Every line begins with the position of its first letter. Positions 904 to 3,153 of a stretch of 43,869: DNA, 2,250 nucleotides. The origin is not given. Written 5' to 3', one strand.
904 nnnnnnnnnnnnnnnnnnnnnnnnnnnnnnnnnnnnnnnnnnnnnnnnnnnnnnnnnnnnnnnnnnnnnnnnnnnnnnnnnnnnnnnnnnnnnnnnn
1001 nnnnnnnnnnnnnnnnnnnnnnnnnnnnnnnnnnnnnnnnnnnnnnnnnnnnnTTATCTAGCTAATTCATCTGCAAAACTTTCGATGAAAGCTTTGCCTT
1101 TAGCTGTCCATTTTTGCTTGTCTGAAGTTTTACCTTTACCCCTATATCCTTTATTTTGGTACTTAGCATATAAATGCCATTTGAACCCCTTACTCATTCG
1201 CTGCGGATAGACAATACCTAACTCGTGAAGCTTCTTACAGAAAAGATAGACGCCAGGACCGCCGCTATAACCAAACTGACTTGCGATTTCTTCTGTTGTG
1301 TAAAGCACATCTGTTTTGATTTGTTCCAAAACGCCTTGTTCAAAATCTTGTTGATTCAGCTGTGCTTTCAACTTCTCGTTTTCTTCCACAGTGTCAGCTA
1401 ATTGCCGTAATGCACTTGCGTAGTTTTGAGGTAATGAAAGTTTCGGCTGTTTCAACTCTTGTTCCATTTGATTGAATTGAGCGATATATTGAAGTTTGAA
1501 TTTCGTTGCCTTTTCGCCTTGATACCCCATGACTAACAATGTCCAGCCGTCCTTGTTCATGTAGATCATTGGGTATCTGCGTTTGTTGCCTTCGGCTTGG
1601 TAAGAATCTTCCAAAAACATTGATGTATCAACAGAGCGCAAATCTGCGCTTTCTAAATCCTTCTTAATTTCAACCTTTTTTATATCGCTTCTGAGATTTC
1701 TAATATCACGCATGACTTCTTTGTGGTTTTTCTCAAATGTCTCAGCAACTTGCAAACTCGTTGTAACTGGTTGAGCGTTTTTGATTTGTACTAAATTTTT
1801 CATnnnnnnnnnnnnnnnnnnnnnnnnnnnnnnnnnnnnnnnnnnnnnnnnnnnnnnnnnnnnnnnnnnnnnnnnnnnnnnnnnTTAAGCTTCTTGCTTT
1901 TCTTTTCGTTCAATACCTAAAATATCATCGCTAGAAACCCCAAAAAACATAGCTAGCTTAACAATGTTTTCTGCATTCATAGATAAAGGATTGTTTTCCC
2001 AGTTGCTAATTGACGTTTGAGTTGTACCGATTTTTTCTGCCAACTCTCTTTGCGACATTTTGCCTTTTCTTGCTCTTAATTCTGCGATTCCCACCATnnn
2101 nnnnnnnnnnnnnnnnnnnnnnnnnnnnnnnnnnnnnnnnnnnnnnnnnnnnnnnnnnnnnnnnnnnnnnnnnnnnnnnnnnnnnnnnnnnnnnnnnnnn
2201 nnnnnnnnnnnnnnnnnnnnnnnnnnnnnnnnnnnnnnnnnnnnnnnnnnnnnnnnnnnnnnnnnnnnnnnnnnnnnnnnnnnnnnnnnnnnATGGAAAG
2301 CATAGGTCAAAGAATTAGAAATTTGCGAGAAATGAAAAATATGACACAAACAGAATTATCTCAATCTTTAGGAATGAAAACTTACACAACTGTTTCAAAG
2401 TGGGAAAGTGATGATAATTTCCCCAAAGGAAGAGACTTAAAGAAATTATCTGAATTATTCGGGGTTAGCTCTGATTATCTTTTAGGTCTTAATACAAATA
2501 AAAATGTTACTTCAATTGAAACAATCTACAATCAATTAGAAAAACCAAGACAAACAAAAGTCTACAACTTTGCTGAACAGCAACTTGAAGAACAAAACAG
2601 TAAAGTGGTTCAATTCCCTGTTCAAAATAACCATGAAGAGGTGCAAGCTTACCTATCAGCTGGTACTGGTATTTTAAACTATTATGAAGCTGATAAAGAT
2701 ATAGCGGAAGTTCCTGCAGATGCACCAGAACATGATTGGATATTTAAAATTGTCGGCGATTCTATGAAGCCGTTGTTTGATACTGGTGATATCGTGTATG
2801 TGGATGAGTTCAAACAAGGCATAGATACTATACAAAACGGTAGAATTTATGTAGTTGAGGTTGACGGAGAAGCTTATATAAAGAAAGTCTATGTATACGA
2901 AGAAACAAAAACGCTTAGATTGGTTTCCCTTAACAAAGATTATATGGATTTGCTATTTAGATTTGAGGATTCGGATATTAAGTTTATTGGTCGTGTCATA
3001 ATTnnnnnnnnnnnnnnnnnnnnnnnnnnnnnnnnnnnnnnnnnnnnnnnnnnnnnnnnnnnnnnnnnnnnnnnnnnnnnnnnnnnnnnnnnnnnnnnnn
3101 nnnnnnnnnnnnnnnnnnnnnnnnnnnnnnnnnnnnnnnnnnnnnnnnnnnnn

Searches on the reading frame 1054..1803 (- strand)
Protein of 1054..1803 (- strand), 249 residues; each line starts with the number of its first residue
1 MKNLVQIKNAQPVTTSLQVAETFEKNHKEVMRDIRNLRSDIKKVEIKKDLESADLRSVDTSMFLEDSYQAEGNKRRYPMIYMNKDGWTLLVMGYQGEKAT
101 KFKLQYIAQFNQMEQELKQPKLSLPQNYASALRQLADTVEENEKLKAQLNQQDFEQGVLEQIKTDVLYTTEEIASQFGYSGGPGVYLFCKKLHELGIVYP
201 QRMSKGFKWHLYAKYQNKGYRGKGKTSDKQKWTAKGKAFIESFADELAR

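Call 3: search_protein_families(library=pfam, proteins=[window:1054-1803:-], max_evalue=1)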
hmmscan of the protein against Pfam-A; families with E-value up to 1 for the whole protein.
window:1054-1803:- (249 aa): 5 families
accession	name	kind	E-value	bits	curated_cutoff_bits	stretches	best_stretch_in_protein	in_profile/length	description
PF09669.15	Phage_pRha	-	2.1e-28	99.2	29.9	1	14-115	1-91/91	Phage regulatory protein Rha (Phage_pRha)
PF03374.19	ANT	-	7.2e-05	23.5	25.3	1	165-241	21-102/108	Phage antirepressor protein KilAC domain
PF12808.12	Mto2_bdg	-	0.0091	16.7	22.3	1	113-152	9-48/52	Micro-tubular organiser Mto1 C-term Mto2-binding region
PF14053.11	DUF4248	-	0.087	13.3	27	1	129-155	21-47/68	Domain of unknown function (DUF4248)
PF20577.3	Phage_ORF5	-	0.24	11.5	27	0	126-155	19-47/75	Phage ORF5 protein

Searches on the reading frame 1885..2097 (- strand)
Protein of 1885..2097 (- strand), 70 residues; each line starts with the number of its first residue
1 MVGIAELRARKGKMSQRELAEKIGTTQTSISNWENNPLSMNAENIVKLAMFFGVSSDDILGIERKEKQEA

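Call 3: search_protein_families(library=pfam, proteins=[window:1885-2097:-], max_evalue=1)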
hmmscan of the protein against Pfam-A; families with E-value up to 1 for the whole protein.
window:1885-2097:- (70 aa): 19 families
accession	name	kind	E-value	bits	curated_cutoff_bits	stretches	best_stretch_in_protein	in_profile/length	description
PF01381.28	HTH_3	-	1.9e-14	53.9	23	1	4-58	1-54/55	Helix-turn-helix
PF12844.13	HTH_19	-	2.9e-10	40.3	30.2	1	6-60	6-59/64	Helix-turn-helix domain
PF13443.12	HTH_26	-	3.3e-07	30.9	22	1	12-63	9-61/63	Cro/C1-type HTH DNA-binding domain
PF13560.12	HTH_31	-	4.5e-05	24.1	27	1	5-55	7-57/64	Helix-turn-helix domain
PF15943.11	YdaS_toxin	-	0.00086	19.5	30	1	15-48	10-43/65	Bacterial toxin YdaS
PF13518.12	HTH_28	-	0.0025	18.3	25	1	8-35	8-34/52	Helix-turn-helix domain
PF05269.17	Phage_CII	-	0.0041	17.8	21.3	1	13-64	23-72/91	Bacteriophage CII protein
PF13412.12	HTH_24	-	0.007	16.3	21.9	1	10-30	14-34/48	Winged helix-turn-helix DNA-binding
PF01047.28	MarR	-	0.0088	16.4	24.6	1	10-33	14-37/59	MarR family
PF24034.1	DUF7343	-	0.015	15.6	27.6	1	5-32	10-37/62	Domain of unknown function (DUF7343)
PF13404.12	HTH_AsnC-type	-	0.021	15.1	27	1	7-30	12-34/42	AsnC-type helix-turn-helix domain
PF18024.7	HTH_50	-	0.029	14.5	27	1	15-32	25-42/50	Helix-turn-helix domain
PF07022.19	Phage_CI_repr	-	0.032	15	22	1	14-60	13-58/65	Bacteriophage CI repressor helix-turn-helix domain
PF12802.13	MarR_2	-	0.064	13.9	27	1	8-32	15-39/61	MarR family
PF17762.8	HTH_ParB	-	0.067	13.8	22.6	1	11-32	18-39/102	ParB HTH domain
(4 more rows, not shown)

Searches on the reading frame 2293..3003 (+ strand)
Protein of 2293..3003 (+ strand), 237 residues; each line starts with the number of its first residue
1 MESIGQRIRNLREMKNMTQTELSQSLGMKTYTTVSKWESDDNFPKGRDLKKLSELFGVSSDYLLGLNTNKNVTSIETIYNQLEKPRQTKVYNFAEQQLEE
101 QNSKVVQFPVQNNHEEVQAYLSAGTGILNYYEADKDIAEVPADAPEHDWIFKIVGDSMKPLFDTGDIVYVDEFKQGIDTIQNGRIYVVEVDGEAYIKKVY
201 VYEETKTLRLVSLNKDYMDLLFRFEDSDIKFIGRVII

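Call 3: search_protein_families(library=pfam, proteins=[window:2293-3003:+], max_evalue=1)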
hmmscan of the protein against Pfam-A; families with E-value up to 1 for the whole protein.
window:2293-3003:+ (237 aa): 8 families
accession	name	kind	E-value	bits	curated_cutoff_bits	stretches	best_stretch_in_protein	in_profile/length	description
PF00717.28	Peptidase_S24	-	1.9e-21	76.4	23.3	1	121-236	6-116/116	Peptidase S24-like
PF01381.28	HTH_3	-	2.6e-12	47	23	1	8-63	1-55/55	Helix-turn-helix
PF12844.13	HTH_19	-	2.5e-10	40.5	30.2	1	5-64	1-59/64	Helix-turn-helix domain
PF13560.12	HTH_31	-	5.7e-06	27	27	1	4-59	2-57/64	Helix-turn-helix domain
PF10502.14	Peptidase_S26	-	0.025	15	22.9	1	151-199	26-77/168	Signal peptidase, peptidase S26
PF13443.12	HTH_26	-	0.035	14.8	22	1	7-59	1-53/63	Cro/C1-type HTH DNA-binding domain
PF14517.12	Tachylectin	-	0.1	12.8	29.8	1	111-197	29-106/230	Tachylectin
PF18316.7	S-l_SbsC_C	-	0.12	13.3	26.6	0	175-199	54-78/86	S-layer protein SbsC C-terminal domain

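Call 4: search_protein_families(library=phrogs, proteins=[window:2293-3003:+], max_evalue=1)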
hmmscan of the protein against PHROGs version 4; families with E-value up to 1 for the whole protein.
window:2293-3003:+ (237 aa): 31 families (the best 25 are shown)
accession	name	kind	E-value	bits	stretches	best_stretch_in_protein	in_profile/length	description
phrog_4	-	transcription regulation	7.9e-47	161.1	1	1-236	134-333/400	transcriptional repressor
phrog_2967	-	transcription regulation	1e-27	98.2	1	2-129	9-139/225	transcriptional regulator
phrog_8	-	transcription regulation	7.9e-21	75.9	1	1-88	74-150/346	transcriptional regulator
phrog_6201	-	transcription regulation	2e-18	67.4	1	142-236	20-112/121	CI-like repressor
phrog_3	-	transcription regulation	3.8e-14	54.3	1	1-137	86-221/430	transcriptional repressor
phrog_2439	-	transcription regulation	6e-10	39.5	1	4-104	8-104/367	transcriptional regulator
phrog_811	-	DNA, RNA and nucleotide metabolism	1.2e-08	35.6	1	129-236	29-129/140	UmuD-like protein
phrog_1994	-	DNA, RNA and nucleotide metabolism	1.3e-08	36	1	6-78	2-73/170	DNA binding protein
phrog_8558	-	unknown function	8.2e-08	33.5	1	139-236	11-105/114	-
phrog_2328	-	transcription regulation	1.1e-07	32.7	1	2-65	14-76/128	transcriptional repressor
phrog_4836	-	transcription regulation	4.8e-07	30.5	1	2-102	74-173/194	CII-like regulator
phrog_2104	-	unknown function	1.2e-06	29.7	1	6-53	42-88/103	-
phrog_5823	-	transcription regulation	2.5e-06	27.9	1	2-74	5-77/404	transcriptional regulator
phrog_7396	-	unknown function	9.1e-06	26.5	1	4-70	16-84/227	-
phrog_4779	-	transcription regulation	2.5e-05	25.7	1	6-41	5-39/98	transcriptional regulator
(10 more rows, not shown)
